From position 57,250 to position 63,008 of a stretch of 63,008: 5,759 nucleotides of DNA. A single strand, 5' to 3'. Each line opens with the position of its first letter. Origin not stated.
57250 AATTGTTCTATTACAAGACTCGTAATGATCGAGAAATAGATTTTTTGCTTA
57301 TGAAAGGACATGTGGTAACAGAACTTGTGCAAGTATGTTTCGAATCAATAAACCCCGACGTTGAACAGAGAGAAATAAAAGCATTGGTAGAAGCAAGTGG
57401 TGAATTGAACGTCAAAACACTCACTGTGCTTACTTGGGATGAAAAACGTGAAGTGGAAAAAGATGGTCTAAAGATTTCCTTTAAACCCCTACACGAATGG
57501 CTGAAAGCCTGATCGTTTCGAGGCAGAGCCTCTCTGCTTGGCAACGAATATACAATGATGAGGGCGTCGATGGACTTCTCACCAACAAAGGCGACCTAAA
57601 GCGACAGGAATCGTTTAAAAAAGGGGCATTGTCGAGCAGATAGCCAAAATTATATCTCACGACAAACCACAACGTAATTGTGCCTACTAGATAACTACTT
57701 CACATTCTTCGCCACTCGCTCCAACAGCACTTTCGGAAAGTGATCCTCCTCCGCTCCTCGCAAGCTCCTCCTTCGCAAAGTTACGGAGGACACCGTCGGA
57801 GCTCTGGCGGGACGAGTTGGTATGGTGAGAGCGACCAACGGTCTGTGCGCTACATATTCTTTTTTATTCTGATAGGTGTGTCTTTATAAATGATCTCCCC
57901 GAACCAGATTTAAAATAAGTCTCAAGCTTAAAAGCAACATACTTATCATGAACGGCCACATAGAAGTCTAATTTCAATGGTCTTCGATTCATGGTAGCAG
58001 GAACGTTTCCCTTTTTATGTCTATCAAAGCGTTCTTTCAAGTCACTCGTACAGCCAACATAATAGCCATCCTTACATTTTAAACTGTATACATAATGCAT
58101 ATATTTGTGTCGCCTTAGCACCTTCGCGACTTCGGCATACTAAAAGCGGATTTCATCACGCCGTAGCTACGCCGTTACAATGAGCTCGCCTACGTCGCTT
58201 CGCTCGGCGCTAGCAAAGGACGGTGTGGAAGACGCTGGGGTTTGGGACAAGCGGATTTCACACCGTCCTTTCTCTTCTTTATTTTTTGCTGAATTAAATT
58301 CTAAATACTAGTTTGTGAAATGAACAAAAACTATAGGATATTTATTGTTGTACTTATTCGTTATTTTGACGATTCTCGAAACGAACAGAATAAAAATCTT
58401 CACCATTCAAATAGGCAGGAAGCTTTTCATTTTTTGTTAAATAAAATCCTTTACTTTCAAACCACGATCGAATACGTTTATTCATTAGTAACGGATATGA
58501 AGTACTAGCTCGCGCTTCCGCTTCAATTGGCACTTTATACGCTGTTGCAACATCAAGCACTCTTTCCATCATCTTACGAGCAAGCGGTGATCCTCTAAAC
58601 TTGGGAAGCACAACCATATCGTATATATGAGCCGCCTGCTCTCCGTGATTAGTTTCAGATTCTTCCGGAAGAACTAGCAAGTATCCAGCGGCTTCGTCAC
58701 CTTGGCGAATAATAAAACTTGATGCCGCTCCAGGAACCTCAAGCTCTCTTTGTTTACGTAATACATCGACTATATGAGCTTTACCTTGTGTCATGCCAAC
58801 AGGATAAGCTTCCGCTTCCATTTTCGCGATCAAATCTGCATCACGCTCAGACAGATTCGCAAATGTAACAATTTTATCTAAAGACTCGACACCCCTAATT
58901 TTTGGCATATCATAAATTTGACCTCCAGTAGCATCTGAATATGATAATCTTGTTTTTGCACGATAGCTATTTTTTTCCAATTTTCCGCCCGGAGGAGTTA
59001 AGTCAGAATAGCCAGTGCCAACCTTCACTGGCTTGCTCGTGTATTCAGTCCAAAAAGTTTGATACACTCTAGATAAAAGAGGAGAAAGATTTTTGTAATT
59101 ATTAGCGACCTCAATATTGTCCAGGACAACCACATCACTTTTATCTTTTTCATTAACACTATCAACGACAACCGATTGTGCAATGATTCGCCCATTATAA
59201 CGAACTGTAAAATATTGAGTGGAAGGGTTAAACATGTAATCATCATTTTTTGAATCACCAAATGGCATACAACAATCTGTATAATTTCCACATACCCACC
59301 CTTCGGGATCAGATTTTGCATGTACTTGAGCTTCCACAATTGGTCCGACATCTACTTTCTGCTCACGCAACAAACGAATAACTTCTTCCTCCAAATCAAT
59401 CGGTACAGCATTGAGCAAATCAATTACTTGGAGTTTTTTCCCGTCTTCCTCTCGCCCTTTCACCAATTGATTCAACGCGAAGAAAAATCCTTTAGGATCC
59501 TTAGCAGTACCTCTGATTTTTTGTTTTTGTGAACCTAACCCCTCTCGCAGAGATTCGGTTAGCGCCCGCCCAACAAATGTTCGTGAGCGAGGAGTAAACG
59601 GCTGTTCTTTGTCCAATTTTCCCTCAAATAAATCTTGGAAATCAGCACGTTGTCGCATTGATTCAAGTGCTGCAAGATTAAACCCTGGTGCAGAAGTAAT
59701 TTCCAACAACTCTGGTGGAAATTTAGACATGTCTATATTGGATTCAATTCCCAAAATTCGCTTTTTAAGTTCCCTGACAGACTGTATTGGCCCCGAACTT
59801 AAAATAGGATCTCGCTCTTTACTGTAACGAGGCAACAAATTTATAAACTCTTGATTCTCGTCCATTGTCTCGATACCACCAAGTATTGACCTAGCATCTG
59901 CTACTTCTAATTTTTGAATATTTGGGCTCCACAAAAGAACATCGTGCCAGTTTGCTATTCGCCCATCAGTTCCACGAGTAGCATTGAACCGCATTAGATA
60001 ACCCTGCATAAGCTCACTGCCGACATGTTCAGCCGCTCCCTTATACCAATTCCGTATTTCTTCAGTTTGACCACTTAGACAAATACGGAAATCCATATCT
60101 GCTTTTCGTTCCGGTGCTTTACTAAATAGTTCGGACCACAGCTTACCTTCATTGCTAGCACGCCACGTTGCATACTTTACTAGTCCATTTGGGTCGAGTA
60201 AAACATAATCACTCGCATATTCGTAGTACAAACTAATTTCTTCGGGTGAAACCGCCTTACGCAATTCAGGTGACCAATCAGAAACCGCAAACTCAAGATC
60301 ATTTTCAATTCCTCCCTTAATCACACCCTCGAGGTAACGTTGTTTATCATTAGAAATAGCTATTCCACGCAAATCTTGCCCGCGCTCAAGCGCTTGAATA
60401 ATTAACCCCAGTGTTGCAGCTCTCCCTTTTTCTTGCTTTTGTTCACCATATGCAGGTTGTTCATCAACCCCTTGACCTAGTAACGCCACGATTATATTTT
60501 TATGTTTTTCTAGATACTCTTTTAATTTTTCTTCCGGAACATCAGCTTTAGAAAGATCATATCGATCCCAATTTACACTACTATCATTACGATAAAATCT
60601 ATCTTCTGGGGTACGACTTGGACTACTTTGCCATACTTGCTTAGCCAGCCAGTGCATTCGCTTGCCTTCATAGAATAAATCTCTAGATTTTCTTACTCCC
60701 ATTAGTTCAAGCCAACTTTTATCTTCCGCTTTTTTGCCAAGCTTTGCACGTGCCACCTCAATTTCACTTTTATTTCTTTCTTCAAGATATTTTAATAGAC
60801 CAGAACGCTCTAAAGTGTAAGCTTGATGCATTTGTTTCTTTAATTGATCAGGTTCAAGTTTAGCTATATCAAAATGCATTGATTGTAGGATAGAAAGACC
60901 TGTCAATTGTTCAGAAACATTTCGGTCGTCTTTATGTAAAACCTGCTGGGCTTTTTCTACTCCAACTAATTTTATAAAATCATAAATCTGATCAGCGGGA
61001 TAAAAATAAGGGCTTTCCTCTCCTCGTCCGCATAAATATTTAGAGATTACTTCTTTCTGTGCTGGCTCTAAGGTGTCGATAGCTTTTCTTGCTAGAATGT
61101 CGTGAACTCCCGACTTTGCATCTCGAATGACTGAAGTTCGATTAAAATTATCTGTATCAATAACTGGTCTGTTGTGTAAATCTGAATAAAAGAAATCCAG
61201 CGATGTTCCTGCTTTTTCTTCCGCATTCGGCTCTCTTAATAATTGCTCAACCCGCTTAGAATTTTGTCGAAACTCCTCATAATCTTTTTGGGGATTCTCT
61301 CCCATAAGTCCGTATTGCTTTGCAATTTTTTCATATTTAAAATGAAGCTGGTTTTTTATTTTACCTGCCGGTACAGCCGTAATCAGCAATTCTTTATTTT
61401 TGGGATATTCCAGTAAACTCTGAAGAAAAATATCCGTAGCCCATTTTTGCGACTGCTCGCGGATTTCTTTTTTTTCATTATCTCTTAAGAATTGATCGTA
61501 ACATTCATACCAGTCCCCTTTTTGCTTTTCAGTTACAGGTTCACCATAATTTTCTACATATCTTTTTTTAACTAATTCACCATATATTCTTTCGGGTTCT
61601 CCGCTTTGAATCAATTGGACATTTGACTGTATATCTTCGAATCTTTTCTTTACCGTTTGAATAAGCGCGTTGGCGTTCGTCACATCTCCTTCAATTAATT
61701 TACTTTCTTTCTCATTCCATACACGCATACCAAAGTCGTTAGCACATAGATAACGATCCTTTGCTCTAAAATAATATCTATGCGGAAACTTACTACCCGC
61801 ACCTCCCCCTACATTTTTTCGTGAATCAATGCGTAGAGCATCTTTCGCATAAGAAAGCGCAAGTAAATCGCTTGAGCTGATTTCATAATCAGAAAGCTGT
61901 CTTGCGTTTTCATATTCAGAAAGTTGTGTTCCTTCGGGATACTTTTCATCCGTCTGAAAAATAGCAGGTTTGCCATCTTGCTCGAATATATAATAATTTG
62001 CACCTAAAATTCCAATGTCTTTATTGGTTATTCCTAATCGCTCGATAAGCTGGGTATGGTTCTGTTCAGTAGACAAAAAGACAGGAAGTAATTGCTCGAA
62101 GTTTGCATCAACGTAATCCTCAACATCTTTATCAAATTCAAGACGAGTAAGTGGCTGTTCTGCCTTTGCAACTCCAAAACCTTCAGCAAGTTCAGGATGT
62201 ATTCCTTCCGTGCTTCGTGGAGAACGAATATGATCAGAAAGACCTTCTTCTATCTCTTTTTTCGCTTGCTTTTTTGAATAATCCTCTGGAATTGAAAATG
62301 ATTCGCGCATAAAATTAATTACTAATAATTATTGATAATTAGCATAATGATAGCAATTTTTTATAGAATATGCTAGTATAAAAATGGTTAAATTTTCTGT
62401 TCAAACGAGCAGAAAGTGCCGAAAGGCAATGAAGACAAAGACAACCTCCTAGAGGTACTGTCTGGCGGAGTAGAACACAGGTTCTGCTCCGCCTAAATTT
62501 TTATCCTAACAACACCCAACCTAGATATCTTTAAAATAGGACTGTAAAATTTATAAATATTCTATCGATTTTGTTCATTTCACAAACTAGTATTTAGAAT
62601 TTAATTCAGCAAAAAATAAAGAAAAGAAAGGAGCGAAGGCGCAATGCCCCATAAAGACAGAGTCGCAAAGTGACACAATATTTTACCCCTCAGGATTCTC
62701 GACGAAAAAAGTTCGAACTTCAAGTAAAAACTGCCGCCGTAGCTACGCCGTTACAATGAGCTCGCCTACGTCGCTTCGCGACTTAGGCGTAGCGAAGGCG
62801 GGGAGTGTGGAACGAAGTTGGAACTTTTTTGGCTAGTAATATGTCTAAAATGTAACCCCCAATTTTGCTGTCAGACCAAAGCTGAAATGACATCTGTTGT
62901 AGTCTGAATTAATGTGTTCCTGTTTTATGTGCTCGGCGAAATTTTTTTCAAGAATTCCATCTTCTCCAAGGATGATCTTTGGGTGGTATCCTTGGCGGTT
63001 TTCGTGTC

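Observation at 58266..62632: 64-bp near-perfect inverted repeats bracket a 4.2-kb module (giant GNAT-tailed ORF plus a divergent mini-transcript)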

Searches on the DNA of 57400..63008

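Call 45: search_rna_families(source=window, start=57400, end=63008, threshold=evalue, max_evalue=5)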
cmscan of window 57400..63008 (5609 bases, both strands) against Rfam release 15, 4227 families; matches with E-value up to 5: 2.
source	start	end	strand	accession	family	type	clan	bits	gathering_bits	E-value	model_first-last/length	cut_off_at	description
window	61151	61229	-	RF01563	DdR13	Gene; snRNA; snoRNA; CD-box;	-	18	65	3.6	1-80/80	no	Dictyostelium snoRNA DdR13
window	60952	61080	-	RF00234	glmS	Cis-reg; riboswitch;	-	15.6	37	2.6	1-167/167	no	glmS glucosamine-6-phosphate activated ribozyme aptamer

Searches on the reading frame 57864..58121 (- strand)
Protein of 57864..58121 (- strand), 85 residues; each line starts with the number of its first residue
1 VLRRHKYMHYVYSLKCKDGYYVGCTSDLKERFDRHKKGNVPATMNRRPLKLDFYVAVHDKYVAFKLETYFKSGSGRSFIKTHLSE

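Call 10: search_protein_families(library=pfam, proteins=[window:57864-58121:-], max_evalue=0.01)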
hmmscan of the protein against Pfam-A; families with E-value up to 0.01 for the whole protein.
window:57864-58121:- (85 aa): 1 family
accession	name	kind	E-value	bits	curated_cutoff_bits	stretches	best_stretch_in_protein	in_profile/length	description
PF01541.30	GIY-YIG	-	6.3e-12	46.1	22.6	1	8-74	1-72/78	GIY-YIG catalytic domain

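Call 32: search_protein_families(library=padloc, proteins=[window:57864-58121:-], max_evalue=0.1)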
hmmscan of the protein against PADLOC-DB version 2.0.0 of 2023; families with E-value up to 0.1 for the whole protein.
window:57864-58121:- (85 aa): 1 family
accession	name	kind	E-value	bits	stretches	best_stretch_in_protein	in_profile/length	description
PDLC03435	REase_II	-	0.033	12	1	31-80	71-120/200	Type II restriction enzyme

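Call 55: find_encoding_contigs(protein=window:57864-58100:-, flank=7000, max_places=8)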
Protein window:57864-58100:- (78 aa): no gene with exactly this product is on record in the collection.
